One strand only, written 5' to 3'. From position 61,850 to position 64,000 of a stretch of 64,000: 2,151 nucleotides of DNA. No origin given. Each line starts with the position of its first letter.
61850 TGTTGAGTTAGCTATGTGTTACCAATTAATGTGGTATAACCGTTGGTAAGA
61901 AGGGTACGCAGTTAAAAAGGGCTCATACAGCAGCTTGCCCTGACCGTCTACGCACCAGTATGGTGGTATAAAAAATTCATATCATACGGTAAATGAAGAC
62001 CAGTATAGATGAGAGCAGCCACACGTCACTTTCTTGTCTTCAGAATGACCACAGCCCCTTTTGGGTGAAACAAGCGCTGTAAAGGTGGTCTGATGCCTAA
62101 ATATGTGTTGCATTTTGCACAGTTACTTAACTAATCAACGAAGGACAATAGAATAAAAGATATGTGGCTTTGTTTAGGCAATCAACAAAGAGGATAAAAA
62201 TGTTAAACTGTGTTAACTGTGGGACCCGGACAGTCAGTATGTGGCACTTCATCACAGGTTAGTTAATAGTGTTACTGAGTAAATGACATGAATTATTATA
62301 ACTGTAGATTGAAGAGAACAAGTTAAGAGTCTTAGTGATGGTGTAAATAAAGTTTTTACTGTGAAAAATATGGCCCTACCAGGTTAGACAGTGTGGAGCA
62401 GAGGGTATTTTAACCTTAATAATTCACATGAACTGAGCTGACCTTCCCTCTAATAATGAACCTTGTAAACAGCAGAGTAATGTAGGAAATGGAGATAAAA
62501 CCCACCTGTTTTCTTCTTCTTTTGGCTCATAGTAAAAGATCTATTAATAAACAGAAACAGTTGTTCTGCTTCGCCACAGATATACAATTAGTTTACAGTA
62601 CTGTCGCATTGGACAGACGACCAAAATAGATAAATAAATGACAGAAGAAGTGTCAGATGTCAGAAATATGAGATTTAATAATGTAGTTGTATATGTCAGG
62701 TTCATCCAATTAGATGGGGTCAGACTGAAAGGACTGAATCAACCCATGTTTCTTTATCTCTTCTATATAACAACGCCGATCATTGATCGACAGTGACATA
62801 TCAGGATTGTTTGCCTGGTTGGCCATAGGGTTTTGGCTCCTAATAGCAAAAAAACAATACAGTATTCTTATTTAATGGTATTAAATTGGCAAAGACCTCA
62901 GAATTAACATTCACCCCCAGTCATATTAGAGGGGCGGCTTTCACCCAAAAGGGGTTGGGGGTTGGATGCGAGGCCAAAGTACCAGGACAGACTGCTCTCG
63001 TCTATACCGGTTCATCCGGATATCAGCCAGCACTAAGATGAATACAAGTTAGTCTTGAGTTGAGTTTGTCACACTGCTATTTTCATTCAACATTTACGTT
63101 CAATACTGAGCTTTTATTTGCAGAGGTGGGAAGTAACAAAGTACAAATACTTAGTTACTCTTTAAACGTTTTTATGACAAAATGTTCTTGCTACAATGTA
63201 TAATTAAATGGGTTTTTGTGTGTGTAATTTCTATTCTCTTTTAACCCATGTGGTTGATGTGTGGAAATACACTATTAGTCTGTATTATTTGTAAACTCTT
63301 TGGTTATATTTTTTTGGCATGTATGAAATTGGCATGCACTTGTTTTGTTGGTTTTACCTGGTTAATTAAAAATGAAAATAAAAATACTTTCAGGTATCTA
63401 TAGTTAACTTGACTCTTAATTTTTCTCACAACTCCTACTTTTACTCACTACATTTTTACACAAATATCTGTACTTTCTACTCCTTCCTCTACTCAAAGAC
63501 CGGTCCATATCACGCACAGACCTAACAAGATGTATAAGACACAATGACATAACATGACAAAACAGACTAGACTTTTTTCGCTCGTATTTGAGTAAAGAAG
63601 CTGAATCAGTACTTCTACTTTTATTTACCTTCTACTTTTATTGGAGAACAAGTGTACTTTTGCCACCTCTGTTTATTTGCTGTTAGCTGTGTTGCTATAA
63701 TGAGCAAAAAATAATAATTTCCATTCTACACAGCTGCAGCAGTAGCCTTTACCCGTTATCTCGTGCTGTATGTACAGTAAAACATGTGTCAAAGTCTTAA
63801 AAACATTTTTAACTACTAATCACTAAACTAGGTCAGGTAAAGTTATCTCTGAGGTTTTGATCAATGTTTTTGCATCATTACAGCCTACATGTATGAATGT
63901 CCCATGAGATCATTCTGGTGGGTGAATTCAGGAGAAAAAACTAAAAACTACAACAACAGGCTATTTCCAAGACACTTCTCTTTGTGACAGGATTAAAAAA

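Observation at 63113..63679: Tol2-like non-autonomous hAT element with an intact 8-bp TSD, a signature of a clean insertion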

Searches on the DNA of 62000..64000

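Call 66: search_rna_families(source=window, start=62000, end=64000, threshold=evalue, max_evalue=0.1)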
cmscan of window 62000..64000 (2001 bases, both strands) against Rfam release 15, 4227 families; matches with E-value up to 0.1: 0.
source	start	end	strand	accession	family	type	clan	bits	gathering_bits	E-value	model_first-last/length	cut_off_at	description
